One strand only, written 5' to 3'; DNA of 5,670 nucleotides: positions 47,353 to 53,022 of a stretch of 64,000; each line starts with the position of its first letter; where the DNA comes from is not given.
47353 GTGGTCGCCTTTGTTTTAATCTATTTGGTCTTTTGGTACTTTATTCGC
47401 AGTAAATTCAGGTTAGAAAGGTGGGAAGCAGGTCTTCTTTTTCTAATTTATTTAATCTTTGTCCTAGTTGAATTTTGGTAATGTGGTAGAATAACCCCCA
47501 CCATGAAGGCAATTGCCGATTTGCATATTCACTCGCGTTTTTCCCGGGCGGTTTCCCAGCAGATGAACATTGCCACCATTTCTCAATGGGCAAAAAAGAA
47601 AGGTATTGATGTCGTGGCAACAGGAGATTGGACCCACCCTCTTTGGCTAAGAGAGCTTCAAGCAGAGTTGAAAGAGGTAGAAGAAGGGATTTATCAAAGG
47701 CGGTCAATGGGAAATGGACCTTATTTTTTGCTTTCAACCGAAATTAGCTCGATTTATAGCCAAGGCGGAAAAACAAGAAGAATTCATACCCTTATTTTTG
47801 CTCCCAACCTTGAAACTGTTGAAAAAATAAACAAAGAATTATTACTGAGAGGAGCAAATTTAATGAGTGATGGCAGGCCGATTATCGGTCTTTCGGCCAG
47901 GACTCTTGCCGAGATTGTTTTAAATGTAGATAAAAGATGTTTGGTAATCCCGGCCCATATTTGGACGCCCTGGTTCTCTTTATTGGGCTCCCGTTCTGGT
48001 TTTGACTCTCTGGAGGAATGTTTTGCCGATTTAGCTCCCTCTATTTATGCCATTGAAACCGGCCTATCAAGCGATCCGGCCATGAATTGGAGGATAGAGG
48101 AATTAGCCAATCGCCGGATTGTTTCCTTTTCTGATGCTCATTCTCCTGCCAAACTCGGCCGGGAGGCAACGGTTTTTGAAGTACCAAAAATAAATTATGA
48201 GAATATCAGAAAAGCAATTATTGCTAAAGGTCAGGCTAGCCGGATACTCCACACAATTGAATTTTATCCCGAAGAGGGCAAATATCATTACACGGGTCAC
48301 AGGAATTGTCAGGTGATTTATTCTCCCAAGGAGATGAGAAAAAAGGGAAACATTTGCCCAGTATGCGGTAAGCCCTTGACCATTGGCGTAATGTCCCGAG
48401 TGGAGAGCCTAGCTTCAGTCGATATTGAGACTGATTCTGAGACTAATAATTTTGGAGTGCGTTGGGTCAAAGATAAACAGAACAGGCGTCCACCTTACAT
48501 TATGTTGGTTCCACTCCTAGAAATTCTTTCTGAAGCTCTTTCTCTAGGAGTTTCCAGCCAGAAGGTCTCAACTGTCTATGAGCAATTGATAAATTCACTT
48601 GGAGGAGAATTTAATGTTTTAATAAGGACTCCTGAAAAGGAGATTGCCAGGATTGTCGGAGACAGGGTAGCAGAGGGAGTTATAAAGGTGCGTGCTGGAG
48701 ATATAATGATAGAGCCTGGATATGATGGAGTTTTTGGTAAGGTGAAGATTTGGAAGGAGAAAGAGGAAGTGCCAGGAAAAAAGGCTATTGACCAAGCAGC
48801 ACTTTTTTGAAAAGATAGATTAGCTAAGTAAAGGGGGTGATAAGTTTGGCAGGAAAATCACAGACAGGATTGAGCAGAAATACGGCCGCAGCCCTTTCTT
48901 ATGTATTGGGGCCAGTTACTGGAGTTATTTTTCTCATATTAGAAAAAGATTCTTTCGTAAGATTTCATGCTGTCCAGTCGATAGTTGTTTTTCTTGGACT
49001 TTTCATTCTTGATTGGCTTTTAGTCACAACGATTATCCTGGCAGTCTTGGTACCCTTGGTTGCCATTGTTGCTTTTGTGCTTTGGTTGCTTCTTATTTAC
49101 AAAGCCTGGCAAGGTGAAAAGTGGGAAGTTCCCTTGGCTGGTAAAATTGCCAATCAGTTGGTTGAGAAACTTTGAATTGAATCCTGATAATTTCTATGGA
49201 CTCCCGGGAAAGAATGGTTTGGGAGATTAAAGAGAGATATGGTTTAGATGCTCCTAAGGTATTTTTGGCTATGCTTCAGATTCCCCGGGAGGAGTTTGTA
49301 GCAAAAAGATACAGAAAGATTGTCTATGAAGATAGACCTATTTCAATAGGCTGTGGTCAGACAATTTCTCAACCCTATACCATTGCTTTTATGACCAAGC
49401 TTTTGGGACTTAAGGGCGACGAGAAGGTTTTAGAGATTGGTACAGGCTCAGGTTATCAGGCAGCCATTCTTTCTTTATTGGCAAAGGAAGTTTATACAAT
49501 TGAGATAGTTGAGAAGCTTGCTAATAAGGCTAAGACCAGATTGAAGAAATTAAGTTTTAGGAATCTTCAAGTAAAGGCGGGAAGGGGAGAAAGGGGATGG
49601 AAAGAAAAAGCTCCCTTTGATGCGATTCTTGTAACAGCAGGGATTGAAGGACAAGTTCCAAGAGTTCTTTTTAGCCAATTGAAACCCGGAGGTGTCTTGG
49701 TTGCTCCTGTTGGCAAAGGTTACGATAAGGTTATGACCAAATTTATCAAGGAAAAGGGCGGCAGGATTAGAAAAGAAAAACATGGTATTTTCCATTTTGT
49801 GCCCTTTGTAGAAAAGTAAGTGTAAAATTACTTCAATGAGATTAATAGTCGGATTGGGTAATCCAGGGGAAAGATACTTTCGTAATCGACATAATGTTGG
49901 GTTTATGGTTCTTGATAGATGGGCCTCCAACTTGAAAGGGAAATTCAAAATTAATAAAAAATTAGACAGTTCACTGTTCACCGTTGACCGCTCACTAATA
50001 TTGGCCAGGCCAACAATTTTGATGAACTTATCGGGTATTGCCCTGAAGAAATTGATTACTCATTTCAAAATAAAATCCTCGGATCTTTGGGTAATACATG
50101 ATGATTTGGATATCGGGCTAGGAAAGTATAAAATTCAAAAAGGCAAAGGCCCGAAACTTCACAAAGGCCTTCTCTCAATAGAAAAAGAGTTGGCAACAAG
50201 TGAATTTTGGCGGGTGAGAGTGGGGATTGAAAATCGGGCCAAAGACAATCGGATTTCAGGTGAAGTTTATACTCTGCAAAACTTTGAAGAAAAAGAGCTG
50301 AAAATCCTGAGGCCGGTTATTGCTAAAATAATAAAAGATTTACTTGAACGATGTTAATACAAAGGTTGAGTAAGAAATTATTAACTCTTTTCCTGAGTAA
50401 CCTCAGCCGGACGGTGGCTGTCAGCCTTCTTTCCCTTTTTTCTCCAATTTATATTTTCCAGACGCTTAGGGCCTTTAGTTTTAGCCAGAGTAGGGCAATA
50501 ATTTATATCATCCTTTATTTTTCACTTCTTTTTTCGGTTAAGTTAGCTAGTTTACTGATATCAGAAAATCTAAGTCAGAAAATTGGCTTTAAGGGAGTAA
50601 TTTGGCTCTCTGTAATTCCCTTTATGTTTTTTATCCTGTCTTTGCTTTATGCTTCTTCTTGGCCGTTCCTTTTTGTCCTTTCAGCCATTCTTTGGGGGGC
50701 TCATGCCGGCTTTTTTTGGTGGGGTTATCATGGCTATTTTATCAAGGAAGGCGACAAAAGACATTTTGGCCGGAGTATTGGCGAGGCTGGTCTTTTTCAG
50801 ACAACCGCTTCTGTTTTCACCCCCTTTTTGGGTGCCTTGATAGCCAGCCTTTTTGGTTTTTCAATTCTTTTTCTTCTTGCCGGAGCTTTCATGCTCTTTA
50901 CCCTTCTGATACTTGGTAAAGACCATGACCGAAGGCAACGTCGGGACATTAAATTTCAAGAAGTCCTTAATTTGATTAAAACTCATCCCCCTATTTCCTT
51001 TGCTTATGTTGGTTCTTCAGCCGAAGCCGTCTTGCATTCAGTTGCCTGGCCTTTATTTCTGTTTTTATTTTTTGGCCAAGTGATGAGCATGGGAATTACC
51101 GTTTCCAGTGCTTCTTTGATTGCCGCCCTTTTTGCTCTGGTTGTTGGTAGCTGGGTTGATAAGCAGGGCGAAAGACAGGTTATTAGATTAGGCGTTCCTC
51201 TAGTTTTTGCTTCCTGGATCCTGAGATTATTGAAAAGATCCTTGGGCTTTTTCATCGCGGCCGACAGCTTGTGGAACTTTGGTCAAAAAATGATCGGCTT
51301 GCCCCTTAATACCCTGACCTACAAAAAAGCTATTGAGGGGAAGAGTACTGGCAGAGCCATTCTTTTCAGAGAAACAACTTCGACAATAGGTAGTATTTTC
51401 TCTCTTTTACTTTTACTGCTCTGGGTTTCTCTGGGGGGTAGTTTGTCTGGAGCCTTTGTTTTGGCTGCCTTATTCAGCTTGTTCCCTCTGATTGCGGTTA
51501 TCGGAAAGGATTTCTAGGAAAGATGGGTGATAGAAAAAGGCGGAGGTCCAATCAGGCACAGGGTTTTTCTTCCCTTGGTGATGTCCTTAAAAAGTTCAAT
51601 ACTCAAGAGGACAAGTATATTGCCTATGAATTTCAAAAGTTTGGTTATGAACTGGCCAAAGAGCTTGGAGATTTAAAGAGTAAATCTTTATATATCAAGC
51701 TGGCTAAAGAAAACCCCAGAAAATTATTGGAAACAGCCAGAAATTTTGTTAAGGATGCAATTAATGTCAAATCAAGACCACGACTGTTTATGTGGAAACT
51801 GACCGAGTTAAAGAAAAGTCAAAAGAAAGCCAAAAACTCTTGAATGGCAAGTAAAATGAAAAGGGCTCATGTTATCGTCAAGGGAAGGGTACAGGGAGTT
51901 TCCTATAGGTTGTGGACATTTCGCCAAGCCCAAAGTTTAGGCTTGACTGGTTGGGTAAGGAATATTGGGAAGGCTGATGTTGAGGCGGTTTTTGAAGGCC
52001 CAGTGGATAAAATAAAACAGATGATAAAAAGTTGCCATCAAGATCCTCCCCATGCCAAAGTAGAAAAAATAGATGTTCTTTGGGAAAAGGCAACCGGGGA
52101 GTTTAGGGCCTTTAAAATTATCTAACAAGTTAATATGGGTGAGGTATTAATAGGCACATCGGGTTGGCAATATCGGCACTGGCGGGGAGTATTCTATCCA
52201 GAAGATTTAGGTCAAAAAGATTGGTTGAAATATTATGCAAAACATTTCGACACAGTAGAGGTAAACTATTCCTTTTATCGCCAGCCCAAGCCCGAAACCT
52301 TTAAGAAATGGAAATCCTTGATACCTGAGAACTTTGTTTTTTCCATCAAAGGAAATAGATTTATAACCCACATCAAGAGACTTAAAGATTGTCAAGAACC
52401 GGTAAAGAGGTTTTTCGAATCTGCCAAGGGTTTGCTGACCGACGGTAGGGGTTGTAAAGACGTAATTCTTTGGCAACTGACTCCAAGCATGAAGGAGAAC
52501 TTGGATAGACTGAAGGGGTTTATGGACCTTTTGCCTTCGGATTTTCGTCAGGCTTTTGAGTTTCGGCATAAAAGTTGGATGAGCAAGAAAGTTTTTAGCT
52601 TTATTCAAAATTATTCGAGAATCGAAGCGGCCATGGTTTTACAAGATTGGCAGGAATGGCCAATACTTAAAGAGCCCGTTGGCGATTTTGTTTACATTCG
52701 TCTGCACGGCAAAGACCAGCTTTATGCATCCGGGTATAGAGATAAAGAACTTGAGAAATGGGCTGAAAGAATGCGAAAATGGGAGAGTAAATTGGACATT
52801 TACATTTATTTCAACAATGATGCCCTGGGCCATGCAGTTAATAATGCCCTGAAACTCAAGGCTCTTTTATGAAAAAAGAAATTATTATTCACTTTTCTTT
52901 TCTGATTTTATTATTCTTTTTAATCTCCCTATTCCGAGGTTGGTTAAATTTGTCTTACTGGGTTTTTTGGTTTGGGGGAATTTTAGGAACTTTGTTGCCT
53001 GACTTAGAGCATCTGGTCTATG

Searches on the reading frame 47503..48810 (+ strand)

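Call 21: search_protein_families(library=pfam, proteins=[window:47503-48810:+], max_evalue=0.01)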
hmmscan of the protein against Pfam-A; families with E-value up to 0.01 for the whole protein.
window:47503-48810:+ (435 aa): 1 family
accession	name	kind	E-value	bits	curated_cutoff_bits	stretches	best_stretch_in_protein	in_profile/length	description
PF13263.12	PHP_C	-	0.0022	18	21.3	1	210-239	22-51/56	PHP-associated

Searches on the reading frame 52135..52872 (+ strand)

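Call 21: search_protein_families(library=pfam, proteins=[window:52135-52872:+], max_evalue=0.01)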
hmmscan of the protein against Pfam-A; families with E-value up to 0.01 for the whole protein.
window:52135-52872:+ (245 aa): 1 family
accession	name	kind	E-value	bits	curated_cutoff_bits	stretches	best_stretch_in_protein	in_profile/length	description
PF01904.24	DUF72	-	1.7e-67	228.1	25.3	1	21-243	1-216/217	Protein of unknown function DUF72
